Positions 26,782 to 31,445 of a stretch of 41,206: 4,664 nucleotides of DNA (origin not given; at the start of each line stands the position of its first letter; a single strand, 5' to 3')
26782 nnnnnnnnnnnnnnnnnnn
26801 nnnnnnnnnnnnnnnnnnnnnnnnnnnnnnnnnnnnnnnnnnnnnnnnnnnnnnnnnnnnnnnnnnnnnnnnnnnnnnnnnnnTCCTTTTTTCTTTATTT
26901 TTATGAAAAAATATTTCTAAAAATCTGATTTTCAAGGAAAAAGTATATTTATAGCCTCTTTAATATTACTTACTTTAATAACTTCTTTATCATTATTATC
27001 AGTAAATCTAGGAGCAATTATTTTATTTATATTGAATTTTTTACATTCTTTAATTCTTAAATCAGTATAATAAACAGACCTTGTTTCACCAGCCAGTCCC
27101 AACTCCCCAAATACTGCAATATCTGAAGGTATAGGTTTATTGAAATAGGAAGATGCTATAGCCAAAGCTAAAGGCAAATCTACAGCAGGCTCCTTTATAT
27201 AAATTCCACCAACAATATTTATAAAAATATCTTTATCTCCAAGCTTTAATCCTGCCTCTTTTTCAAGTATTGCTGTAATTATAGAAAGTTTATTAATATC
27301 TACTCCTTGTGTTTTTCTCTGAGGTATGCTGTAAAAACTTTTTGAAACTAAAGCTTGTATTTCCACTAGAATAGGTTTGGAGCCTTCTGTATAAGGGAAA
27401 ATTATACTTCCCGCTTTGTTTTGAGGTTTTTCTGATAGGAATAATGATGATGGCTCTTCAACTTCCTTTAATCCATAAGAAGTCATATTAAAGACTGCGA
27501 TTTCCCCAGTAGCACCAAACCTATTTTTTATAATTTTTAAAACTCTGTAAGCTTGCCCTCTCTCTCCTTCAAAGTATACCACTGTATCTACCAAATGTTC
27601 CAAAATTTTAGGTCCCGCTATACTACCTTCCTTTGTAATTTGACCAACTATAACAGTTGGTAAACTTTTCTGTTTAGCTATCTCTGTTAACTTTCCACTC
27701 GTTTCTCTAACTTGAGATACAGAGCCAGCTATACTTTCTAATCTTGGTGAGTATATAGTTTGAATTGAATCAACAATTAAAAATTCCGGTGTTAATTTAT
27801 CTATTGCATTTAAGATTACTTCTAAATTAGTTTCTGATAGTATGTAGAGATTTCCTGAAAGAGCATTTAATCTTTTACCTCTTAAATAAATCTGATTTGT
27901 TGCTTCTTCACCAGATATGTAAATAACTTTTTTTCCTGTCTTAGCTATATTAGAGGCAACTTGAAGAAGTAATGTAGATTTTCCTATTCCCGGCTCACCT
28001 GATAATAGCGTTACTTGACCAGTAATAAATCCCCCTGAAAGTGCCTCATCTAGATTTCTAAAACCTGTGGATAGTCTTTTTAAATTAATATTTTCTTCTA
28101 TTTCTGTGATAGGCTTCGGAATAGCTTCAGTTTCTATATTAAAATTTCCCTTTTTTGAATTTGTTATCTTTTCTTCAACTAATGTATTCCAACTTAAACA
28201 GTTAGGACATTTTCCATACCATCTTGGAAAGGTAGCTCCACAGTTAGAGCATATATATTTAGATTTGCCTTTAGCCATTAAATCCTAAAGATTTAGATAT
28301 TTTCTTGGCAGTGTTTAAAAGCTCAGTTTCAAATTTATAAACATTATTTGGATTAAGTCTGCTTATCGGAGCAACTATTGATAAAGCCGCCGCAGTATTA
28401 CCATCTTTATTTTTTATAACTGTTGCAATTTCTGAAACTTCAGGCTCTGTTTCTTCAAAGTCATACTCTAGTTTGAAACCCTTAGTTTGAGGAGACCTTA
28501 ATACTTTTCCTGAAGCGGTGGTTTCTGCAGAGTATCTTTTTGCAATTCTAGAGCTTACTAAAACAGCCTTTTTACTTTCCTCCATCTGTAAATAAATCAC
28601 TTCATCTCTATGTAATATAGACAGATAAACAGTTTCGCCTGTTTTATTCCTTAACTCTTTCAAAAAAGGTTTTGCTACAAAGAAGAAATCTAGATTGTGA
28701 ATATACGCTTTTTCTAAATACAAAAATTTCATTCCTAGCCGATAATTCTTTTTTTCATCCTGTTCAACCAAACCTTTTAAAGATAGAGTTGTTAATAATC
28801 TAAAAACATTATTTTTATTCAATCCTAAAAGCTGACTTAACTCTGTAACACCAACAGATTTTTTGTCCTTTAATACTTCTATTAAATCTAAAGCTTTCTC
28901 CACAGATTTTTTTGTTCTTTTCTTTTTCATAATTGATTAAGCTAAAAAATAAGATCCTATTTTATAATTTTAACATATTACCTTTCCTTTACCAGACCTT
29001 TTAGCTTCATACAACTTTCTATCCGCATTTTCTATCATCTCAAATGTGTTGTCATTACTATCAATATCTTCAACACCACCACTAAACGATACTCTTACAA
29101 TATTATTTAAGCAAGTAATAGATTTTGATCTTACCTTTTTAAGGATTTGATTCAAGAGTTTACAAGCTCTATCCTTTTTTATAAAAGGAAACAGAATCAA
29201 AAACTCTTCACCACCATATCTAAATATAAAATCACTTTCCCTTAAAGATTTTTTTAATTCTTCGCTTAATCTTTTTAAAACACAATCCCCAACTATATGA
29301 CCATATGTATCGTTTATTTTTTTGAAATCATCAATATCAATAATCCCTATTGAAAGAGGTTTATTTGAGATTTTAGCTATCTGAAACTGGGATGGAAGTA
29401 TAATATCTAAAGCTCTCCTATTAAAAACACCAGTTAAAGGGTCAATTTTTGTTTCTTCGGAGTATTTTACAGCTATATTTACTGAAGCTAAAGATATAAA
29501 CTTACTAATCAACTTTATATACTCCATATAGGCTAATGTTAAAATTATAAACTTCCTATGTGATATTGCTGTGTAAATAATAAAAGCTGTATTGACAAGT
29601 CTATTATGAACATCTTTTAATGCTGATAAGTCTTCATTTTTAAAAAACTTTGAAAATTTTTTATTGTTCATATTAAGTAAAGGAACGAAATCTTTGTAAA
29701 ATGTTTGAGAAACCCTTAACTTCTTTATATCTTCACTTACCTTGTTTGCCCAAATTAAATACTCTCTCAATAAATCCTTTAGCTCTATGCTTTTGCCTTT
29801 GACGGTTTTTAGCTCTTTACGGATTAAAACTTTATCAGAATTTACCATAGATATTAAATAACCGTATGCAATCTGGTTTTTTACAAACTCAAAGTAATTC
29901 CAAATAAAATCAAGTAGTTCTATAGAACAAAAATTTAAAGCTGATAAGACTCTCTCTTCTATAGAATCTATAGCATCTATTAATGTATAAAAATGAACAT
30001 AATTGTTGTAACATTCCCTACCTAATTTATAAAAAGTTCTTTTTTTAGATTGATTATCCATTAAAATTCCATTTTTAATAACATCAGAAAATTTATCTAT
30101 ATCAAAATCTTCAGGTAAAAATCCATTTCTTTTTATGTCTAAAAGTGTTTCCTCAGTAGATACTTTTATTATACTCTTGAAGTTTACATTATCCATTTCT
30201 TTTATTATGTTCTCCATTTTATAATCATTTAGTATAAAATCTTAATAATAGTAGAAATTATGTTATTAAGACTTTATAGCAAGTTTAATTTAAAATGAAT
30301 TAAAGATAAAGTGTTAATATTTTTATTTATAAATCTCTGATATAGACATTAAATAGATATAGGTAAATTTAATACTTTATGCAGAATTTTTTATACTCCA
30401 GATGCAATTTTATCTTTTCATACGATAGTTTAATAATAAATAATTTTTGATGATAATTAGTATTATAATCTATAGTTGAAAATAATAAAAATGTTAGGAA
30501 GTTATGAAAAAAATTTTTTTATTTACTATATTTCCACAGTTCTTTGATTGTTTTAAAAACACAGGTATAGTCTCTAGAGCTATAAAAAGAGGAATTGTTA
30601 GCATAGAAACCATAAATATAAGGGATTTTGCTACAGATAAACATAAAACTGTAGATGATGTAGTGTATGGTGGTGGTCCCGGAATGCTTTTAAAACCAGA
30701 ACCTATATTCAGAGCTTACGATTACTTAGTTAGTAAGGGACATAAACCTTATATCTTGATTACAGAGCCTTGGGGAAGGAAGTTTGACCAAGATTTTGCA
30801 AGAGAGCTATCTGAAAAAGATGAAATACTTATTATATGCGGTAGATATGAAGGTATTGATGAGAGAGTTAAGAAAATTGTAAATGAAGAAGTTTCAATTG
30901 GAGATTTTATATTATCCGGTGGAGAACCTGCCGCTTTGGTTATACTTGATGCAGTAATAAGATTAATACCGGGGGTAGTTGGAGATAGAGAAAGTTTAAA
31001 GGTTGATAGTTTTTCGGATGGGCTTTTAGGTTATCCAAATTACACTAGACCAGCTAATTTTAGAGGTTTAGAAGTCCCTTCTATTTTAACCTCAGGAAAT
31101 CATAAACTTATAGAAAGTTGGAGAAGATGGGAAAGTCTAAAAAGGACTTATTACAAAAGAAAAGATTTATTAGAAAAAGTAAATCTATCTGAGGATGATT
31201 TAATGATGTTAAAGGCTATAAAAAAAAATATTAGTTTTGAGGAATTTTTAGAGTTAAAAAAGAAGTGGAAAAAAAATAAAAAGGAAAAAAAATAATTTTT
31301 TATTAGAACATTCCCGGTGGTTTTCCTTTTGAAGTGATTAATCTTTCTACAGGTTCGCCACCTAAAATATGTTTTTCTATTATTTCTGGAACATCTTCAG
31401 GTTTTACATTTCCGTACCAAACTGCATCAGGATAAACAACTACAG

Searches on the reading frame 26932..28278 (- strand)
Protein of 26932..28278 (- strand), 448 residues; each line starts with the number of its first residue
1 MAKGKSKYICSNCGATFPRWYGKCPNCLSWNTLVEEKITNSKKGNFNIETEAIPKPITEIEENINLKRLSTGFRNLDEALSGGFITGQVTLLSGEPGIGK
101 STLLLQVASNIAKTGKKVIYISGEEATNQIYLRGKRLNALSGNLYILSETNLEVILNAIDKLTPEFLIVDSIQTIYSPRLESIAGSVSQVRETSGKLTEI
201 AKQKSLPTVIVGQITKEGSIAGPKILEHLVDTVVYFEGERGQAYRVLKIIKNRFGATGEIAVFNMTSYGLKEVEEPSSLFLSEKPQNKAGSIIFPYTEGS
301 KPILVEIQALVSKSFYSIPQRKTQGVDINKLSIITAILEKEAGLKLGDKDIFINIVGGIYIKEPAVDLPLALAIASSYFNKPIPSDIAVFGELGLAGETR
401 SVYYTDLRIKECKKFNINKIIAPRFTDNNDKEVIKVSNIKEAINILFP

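Call 69: search_protein_families(library=pfam, proteins=[window:26932-28278:-], max_evalue=0.00001)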
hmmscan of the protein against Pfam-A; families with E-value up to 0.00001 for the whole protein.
window:26932-28278:- (448 aa): 9 families
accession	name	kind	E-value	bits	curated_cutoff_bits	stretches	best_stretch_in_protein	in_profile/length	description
PF06745.19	ATPase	-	1.1e-20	74.5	26.6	2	70-136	2-69/231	KaiC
PF18073.7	Zn_ribbon_LapB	-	6.9e-13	48.5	25.7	1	8-35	1-28/28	Rubredoxin metal binding domain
PF03796.21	DnaB_C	-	5.7e-12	46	27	1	69-133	2-66/255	DnaB-like helicase C terminal domain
PF13481.12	AAA_25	-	1.7e-09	38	27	1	74-218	20-194/195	AAA domain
PF13541.12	ChlI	-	2.7e-08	34.2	27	1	335-424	30-119/121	Subunit ChlI of Mg-chelatase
PF00154.27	RecA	-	8e-07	29.2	27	1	61-188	25-153/262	recA bacterial DNA recombination protein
PF00004.35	AAA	-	2.6e-06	28.4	21.2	1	91-210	2-103/131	ATPase family associated with various cellular activities (AAA)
PF13401.12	AAA_22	-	4e-06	27.6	27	1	87-213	5-123/130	AAA domain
PF25199.1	nSTAND_NTPase5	-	8.9e-06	26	34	0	88-128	42-83/145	Novel STAND NTPase 5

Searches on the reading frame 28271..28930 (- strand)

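Call 69: search_protein_families(library=pfam, proteins=[window:28271-28930:-], max_evalue=0.00001)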
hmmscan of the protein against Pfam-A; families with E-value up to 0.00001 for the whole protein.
window:28271-28930:- (219 aa): 2 families
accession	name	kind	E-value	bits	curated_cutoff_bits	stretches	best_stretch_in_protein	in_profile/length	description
PF01614.24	IclR_C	-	1.4e-23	83.8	24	2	75-149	2-76/174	Bacterial transcriptional regulator IclR C-terminal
PF09339.16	HTH_IclR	-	1e-12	48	22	1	9-59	1-52/52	IclR helix-turn-helix domain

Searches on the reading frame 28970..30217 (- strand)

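Call 69: search_protein_families(library=pfam, proteins=[window:28970-30217:-], max_evalue=0.00001)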
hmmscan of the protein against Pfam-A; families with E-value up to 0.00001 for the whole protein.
window:28970-30217:- (415 aa): 1 family
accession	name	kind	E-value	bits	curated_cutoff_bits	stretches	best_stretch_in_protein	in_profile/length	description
PF00990.26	GGDEF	-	4.2e-37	127.8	23.8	1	257-411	2-160/161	Diguanylate cyclase, GGDEF domain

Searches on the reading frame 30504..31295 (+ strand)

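Call 69: search_protein_families(library=pfam, proteins=[window:30504-31295:+], max_evalue=0.00001)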
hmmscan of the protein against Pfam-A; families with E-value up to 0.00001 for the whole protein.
window:30504-31295:+ (263 aa): 1 family
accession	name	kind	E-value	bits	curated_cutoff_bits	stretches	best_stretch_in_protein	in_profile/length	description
PF01746.26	tRNA_m1G_MT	-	1.6e-66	224.2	27.3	1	24-220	2-195/195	tRNA (Guanine-1)-methyltransferase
